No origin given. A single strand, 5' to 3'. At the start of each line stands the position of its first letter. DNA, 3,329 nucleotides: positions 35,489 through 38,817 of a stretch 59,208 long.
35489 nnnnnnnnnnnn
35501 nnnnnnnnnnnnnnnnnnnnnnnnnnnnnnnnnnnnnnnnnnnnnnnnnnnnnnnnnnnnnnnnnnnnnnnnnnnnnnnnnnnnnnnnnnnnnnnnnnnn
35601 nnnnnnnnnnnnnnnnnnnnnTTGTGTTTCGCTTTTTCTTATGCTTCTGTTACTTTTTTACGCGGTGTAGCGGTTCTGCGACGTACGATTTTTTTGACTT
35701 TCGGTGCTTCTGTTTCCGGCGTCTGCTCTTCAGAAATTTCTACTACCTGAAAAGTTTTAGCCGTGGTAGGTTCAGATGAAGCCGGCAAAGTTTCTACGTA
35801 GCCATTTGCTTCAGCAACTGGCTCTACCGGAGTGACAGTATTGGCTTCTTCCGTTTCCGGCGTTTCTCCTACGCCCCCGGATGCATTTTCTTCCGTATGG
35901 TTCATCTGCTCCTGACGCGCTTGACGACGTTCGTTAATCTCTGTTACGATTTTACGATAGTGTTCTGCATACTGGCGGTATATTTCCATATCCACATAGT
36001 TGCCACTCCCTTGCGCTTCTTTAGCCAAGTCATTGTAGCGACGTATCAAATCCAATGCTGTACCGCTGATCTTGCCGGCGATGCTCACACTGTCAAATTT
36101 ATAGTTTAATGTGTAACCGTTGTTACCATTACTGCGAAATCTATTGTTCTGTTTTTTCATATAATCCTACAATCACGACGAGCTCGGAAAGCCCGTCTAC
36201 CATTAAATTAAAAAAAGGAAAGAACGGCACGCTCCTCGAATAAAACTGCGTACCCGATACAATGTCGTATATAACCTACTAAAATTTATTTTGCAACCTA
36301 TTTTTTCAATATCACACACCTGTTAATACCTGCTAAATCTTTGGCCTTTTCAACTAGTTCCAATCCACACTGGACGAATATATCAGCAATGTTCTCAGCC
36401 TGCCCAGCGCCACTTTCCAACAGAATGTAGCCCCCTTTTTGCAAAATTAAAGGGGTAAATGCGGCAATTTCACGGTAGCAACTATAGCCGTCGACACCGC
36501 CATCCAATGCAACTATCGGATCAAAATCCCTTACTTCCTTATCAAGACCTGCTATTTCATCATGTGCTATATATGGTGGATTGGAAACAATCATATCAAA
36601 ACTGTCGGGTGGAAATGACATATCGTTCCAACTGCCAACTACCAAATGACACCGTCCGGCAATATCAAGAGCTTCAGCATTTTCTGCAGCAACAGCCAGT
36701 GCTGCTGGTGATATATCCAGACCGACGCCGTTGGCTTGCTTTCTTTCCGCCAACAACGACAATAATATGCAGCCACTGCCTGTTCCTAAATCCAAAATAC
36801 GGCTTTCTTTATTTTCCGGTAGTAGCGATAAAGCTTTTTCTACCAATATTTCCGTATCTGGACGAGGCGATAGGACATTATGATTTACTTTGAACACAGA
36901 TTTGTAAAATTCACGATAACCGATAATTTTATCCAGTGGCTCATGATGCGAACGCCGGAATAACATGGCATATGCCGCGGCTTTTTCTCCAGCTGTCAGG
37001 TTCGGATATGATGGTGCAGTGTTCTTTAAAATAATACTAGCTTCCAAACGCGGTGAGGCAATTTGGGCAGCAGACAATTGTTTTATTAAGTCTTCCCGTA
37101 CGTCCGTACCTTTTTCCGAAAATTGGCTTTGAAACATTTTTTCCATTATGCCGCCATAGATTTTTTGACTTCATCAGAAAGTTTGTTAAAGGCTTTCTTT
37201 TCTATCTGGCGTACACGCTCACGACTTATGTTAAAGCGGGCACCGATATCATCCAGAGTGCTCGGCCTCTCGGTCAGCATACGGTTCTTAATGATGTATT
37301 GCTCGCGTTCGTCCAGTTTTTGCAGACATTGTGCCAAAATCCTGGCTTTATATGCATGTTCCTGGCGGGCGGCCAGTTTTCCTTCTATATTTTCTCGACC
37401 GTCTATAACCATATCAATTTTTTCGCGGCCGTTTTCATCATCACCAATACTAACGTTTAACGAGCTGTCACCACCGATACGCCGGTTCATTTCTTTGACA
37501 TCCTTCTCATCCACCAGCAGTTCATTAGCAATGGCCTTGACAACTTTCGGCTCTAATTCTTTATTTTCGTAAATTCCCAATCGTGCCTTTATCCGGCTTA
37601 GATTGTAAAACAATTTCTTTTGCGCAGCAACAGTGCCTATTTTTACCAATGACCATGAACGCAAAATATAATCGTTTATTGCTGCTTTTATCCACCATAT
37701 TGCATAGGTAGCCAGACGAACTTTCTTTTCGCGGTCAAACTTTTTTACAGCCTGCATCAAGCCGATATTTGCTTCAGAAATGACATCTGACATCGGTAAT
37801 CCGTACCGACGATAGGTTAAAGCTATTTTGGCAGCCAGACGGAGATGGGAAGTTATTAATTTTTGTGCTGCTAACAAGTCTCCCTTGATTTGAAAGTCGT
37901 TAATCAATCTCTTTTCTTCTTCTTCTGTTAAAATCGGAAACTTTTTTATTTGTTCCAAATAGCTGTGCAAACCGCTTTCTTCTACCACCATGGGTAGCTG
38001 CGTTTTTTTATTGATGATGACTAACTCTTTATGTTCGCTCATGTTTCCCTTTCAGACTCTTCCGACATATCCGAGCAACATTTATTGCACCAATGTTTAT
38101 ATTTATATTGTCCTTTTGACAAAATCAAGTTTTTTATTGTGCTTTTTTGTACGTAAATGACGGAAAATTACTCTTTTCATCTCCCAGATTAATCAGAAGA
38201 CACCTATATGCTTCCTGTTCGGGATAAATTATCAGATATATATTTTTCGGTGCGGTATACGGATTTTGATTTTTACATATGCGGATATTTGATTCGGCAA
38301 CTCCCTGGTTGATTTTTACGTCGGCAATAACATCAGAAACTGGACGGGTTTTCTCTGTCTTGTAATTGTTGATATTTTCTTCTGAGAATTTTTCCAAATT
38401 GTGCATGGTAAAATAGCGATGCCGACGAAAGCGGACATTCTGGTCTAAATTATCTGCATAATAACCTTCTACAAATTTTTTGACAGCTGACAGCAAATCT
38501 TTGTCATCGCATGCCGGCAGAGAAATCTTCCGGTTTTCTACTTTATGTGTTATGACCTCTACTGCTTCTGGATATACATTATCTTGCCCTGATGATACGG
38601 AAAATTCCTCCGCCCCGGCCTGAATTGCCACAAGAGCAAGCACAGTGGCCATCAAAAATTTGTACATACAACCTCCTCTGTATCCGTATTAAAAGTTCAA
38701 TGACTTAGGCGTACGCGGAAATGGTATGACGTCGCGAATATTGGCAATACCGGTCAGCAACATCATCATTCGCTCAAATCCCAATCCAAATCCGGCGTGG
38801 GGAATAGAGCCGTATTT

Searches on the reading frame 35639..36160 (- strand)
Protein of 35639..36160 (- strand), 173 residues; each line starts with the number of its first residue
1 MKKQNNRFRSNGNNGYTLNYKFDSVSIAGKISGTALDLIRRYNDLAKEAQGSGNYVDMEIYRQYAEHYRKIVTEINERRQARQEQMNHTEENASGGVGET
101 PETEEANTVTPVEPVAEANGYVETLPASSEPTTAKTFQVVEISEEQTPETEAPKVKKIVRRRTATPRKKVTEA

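Call 3: search_protein_families(library=pfam, proteins=[window:35639-36160:-], max_evalue=1)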
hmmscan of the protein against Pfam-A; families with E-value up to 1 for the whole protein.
window:35639-36160:- (173 aa): 3 families
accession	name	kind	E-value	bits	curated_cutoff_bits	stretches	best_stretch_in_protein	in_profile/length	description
PF13763.11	DUF4167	-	4.9e-16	59.2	25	1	4-77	5-77/78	Domain of unknown function (DUF4167)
PF23577.1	LysM_RLK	-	0.067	13.7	27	1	26-53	13-39/44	LysM domain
PF11291.13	DUF3091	-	0.087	13.5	25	1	57-103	5-51/100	Protein of unknown function (DUF3091)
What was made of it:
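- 35639..36160 (-): DUF4167 protein, the first gene of the probable DUF4167-MPE-ARC transcription unit. It is the most constant upstream neighbour of the ARC locus across the lineage. Pfam DUF4167 4.9e-16 (call 3).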

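Call 4: search_protein_families(library=ncbifam, proteins=[window:35639-36160:-], max_evalue=1)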
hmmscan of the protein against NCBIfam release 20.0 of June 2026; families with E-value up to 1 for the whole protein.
window:35639-36160:- (173 aa): 0 families

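Call 49: search_protein_families(library=padloc, proteins=[window:35639-36160:-], max_evalue=0.01)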
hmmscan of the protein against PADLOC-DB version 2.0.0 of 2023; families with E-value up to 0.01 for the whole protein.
window:35639-36160:- (173 aa): 0 families

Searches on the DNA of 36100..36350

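Call 80: search_rna_families(source=window, start=36100, end=36350, threshold=evalue, max_evalue=1)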
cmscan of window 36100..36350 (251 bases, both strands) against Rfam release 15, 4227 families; matches with E-value up to 1: 1.
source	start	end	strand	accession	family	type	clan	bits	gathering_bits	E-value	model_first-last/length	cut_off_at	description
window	36187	36220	-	RF02085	Yar_1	Gene; lncRNA;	-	14.1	50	0.87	1-74/74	no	Yellow-achaete intergenic RNA conserved region 1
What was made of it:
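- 36209..36297 (-): Conserved promoter-like element (GTTGCAA 36297..36291, N17, TATATA 36273..36268), followed by a conserved hairpin and T-run (36237..36209), upstream of DUF4167. No Rfam family matches (call 80).
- Tried and rejected: Rfam found nothing for the conserved leader upstream of DUF4167 (call 80).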

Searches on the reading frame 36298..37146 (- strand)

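Call 3: search_protein_families(library=pfam, proteins=[window:36298-37146:-], max_evalue=1)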
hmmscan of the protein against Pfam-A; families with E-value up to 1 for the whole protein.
window:36298-37146:- (282 aa): 23 families
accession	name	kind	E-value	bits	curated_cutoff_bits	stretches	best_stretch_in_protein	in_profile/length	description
PF13847.12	Methyltransf_31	-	1.8e-15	57.3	27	1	112-255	2-121/145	Methyltransferase domain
PF13649.12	Methyltransf_25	-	2.5e-13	50.9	27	1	117-198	1-82/97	Methyltransferase domain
PF05175.20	MTS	-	2.6e-13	50.4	23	1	106-197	24-113/170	Methyltransferase small domain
PF08241.18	Methyltransf_11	-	3.1e-09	37.8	21.2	1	118-189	1-67/95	Methyltransferase domain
PF08242.18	Methyltransf_12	-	1.3e-07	32.7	30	1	118-189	1-72/98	Methyltransferase domain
PF13489.12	Methyltransf_23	-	6.9e-07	29.6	27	1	108-188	16-87/164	Methyltransferase domain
PF06325.19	PrmA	-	9e-07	29.1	22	1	112-189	160-233/296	Ribosomal protein L11 methyltransferase (PrmA)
PF01170.24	UPF0020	-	2.8e-06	27.6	22.3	1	134-192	73-131/197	RMKL-like, methyltransferase domain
PF17827.6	PrmC_N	-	2.6e-05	25.1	23.4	1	50-76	45-71/71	PrmC N-terminal domain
PF03602.21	Cons_hypoth95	-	0.00013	22.1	24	1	95-197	22-128/182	Conserved hypothetical protein 95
PF07021.18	MetW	-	0.00047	20.3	21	1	113-151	13-50/193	Methionine biosynthesis protein MetW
PF02384.22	N6_Mtase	-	0.0017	18.2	20.4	1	101-195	38-138/311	N-6 DNA Methylase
PF02353.26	CMAS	-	0.0019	18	27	1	113-188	62-133/273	Mycolic acid cyclopropane synthetase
PF07669.17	Eco57I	-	0.0027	18.2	25.3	1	181-200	73-92/171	Eco57I restriction-modification methylase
PF01209.24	Ubie_methyltran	-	0.0033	17.3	20.1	1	111-186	45-120/233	ubiE/COQ5 methyltransferase family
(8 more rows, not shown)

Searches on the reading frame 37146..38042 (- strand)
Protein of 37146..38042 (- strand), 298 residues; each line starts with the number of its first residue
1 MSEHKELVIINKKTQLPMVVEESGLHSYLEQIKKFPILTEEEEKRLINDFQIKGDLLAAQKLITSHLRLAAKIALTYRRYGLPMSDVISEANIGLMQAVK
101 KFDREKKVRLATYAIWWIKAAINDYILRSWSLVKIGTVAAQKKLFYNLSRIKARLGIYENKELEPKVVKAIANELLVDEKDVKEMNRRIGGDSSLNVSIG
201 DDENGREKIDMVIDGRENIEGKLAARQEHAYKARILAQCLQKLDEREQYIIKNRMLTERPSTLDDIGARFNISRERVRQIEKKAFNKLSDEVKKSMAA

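Call 3: search_protein_families(library=pfam, proteins=[window:37146-38042:-], max_evalue=1)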
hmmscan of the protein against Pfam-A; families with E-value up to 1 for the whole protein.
window:37146-38042:- (298 aa): 5 families
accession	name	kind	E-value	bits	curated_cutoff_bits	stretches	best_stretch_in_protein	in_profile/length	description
PF04542.20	Sigma70_r2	-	2.2e-17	63.1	24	1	62-130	1-69/71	Sigma-70 region 2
PF04545.22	Sigma70_r4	-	9.9e-16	57.4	24.1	1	239-288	1-48/50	Sigma-70, region 4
PF00140.25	Sigma70_r1_2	-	0.0013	19.1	22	1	26-46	4-24/34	Sigma-70 factor, region 1.2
PF04539.22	Sigma70_r3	-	0.0092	16.5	25.3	1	171-206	26-61/78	Sigma-70 region 3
PF02271.21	UCR_14kD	-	0.032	14.6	27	1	70-106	14-49/100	Ubiquinol-cytochrome C reductase complex 14kD subunit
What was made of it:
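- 36298..38042 (-): prmC (36298..37146) and an rpoH-type sigma factor (37146..38042). These are housekeeping/heat-shock genes that head the syntenic block. Pfam (call 3).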

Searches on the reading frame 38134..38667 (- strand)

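Call 3: search_protein_families(library=pfam, proteins=[window:38134-38667:-], max_evalue=1)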
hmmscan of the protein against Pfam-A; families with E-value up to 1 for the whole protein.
window:38134-38667:- (177 aa): 1 family
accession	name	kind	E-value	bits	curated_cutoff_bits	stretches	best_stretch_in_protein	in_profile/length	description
PF19032.6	Intu_longin_2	-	0.053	14.2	23.7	1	74-170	17-103/114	Intu longin-like domain 2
